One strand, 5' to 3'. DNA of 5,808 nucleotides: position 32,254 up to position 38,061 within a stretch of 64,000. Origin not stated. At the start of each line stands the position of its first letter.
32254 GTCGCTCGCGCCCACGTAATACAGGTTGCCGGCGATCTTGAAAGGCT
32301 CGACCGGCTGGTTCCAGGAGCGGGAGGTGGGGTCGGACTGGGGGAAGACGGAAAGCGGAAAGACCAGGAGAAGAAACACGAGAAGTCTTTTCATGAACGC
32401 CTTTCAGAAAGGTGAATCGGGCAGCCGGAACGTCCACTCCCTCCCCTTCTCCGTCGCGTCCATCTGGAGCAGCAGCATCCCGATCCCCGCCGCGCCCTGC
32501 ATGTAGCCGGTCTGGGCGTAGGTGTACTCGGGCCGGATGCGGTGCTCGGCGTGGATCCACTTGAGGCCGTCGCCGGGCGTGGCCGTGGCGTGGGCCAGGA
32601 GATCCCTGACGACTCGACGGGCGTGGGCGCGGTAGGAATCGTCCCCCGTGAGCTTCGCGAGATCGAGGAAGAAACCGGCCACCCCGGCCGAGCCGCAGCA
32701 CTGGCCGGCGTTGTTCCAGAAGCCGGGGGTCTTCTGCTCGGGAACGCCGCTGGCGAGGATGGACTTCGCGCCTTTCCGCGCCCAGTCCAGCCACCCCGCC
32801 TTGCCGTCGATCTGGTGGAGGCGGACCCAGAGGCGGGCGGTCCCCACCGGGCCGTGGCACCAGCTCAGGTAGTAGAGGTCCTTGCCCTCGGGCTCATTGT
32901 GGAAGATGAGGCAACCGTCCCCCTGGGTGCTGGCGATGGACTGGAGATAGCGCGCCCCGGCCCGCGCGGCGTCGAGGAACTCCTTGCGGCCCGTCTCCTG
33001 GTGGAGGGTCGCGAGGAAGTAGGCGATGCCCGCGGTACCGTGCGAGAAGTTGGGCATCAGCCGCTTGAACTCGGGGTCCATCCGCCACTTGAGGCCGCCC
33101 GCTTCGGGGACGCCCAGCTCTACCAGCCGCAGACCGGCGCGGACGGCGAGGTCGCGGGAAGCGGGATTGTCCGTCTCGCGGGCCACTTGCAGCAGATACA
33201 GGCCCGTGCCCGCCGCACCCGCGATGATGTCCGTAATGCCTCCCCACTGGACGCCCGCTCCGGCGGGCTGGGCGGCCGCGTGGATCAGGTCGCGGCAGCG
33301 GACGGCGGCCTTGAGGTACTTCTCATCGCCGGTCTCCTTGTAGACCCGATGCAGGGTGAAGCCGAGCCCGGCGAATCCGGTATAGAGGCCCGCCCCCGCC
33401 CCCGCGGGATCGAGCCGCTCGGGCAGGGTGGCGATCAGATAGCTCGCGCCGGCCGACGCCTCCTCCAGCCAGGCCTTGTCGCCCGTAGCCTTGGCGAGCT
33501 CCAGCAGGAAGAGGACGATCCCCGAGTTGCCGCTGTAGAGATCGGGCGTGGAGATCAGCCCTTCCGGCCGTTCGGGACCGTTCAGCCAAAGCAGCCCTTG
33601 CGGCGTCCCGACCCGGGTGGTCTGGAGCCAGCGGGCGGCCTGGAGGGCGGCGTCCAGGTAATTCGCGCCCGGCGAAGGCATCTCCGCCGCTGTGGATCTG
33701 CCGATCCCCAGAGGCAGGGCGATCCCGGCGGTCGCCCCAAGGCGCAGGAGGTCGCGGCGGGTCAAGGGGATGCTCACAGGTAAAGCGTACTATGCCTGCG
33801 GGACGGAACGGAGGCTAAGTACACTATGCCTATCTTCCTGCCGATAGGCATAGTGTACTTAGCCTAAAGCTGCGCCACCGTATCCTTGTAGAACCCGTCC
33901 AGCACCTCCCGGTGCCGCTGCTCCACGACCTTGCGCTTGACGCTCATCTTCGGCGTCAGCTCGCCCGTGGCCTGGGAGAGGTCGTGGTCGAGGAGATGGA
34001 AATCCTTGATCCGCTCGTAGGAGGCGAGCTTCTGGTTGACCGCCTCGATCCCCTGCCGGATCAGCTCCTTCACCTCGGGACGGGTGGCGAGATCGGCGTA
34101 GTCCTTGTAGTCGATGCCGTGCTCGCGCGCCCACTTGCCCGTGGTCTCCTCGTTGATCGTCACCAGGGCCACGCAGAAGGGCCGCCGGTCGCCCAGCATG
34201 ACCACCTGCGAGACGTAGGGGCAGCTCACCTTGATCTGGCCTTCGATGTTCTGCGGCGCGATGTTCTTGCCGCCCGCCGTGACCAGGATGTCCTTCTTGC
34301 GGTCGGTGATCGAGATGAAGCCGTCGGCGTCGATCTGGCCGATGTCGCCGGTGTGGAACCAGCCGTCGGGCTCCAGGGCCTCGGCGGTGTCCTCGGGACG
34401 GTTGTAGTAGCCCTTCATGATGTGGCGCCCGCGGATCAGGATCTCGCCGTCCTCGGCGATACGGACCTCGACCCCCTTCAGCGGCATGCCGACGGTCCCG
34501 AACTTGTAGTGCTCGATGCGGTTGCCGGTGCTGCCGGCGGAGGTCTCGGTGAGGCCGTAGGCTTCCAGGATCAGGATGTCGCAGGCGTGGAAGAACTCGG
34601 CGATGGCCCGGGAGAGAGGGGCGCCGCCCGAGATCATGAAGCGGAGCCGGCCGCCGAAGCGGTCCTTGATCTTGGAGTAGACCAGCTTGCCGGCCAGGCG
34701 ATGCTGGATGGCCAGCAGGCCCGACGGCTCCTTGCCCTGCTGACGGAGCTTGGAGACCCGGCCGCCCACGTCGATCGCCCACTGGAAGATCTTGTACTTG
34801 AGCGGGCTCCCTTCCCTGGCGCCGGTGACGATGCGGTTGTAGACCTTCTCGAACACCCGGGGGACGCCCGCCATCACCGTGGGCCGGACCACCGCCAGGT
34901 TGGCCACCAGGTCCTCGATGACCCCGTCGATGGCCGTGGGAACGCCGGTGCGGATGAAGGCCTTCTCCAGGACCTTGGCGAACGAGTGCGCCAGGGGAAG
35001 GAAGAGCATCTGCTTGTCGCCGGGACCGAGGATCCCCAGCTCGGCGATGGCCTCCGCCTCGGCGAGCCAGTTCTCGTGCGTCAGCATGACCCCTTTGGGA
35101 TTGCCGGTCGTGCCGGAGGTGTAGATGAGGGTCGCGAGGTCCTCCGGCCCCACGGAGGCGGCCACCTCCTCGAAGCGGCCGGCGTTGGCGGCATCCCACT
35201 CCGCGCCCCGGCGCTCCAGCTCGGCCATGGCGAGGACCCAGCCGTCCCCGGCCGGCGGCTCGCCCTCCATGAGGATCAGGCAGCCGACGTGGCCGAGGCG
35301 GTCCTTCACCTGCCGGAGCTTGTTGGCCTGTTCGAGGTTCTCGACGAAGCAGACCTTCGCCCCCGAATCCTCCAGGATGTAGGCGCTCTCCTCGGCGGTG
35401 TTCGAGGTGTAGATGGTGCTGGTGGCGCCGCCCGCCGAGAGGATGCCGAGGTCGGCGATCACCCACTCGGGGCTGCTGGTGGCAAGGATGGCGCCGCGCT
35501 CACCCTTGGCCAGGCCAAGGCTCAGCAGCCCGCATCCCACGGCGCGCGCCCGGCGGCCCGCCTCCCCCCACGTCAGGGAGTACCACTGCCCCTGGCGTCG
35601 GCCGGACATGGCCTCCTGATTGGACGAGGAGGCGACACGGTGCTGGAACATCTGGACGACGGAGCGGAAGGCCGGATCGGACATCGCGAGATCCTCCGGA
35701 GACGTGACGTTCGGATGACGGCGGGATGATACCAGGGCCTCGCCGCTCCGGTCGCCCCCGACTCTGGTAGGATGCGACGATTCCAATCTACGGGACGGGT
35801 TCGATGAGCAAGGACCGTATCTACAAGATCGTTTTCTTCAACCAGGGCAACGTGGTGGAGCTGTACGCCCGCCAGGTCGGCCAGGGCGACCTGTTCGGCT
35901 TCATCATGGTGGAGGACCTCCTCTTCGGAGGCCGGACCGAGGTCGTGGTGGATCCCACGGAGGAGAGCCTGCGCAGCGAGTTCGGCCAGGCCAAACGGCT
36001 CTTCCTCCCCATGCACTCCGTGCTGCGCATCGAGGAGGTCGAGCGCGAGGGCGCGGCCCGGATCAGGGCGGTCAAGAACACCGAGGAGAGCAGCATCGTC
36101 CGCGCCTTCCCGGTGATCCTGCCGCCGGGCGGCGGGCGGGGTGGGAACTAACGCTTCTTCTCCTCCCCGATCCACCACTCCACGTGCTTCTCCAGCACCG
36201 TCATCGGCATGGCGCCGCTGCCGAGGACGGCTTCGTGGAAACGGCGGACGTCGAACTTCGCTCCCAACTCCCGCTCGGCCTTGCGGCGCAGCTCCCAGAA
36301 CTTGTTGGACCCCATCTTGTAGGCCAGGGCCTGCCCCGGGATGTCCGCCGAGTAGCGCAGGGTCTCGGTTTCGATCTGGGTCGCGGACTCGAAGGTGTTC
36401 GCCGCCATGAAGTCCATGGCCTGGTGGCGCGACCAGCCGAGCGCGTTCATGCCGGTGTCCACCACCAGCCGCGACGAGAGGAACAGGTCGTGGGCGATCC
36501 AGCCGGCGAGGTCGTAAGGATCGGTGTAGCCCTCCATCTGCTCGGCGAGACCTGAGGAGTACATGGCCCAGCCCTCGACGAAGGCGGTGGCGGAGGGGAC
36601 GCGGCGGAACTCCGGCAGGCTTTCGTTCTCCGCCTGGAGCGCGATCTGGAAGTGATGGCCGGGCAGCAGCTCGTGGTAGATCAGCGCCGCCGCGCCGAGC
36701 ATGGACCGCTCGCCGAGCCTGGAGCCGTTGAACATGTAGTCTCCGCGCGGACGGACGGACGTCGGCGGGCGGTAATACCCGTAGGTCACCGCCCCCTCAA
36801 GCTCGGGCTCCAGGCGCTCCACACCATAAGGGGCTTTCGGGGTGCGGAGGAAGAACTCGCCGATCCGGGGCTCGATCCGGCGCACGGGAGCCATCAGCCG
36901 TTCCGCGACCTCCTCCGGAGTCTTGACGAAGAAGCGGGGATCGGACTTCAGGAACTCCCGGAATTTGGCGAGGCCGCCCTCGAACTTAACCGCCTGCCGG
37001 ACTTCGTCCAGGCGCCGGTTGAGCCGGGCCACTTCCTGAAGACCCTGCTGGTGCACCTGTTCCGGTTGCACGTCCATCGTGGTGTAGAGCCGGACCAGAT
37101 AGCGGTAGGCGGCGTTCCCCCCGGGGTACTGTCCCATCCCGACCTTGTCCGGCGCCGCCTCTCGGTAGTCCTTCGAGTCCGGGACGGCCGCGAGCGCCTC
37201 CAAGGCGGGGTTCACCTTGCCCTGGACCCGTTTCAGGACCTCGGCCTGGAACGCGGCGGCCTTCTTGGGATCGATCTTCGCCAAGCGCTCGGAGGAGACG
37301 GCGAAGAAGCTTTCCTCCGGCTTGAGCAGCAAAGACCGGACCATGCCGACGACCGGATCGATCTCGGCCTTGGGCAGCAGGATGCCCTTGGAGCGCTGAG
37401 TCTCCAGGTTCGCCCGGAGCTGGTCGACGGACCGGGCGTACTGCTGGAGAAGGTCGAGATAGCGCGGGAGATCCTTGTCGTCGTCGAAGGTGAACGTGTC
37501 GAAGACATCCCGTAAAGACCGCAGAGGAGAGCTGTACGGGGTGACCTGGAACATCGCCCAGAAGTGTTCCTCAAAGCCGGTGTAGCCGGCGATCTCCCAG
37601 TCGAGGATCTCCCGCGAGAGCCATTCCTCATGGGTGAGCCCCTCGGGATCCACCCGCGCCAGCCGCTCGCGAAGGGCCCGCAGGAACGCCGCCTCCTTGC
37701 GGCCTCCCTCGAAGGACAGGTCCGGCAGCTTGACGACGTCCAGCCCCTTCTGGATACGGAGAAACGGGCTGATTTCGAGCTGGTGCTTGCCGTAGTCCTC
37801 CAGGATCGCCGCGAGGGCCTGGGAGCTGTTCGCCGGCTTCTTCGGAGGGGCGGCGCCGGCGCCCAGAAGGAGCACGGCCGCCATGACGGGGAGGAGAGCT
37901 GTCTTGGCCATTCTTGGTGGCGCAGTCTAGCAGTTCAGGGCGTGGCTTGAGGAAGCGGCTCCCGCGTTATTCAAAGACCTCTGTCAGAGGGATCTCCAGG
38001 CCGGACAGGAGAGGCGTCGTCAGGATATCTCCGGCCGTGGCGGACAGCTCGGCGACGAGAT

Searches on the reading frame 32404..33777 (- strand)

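Call 55: search_protein_families(library=pfam, proteins=[window:32404-33777:-], max_evalue=0.00001)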
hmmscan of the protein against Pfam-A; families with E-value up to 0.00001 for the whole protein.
window:32404-33777:- (457 aa): 2 families
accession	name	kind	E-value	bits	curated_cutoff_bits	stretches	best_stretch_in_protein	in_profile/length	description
PF05147.19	LANC_like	-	1.3e-42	146.1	23.2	1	78-448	5-345/350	Lanthionine synthetase C-like protein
PF07944.18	Beta-AFase-like_GH127_cat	-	1.2e-09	38.1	24.9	0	96-161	139-203/376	Beta-L-arabinofuranosidase, GH127 catalytic domain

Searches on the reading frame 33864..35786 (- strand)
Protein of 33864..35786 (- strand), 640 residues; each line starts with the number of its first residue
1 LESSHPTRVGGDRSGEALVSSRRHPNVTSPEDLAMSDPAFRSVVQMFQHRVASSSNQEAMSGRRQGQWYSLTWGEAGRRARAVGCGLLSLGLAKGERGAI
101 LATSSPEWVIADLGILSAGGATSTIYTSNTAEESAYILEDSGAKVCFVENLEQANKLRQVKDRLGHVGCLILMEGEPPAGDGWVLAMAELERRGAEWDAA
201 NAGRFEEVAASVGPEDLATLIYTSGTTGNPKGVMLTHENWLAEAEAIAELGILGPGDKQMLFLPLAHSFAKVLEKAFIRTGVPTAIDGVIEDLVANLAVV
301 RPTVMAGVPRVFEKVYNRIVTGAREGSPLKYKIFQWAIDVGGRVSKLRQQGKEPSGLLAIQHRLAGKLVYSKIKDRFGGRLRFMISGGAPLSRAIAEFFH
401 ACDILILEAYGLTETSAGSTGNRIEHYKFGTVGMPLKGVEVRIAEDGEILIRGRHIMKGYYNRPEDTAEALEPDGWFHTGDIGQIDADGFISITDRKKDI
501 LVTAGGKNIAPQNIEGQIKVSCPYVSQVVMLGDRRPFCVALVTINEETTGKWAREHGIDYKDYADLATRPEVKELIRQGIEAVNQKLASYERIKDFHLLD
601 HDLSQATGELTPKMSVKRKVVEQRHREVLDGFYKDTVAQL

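Call 55: search_protein_families(library=pfam, proteins=[window:33864-35786:-], max_evalue=0.00001)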
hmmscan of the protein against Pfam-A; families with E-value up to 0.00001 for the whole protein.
window:33864-35786:- (640 aa): 2 families
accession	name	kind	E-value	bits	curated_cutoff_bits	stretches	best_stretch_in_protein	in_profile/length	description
PF00501.34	AMP-binding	-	3.1e-77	260.4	29.9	1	47-461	1-384/384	AMP-binding enzyme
PF23562.2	AMP-binding_C_3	-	1.4e-13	51.7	20.8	1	499-635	2-122/124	AMP-binding enzyme C-terminal domain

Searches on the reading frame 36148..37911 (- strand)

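Call 55: search_protein_families(library=pfam, proteins=[window:36148-37911:-], max_evalue=0.00001)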
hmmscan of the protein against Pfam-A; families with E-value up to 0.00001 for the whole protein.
window:36148-37911:- (587 aa): 1 family
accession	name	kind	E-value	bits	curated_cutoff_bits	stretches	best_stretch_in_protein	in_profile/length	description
PF05960.17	DUF885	-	2.4e-129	433.8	32.4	1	60-577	14-532/532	Bacterial protein of unknown function (DUF885)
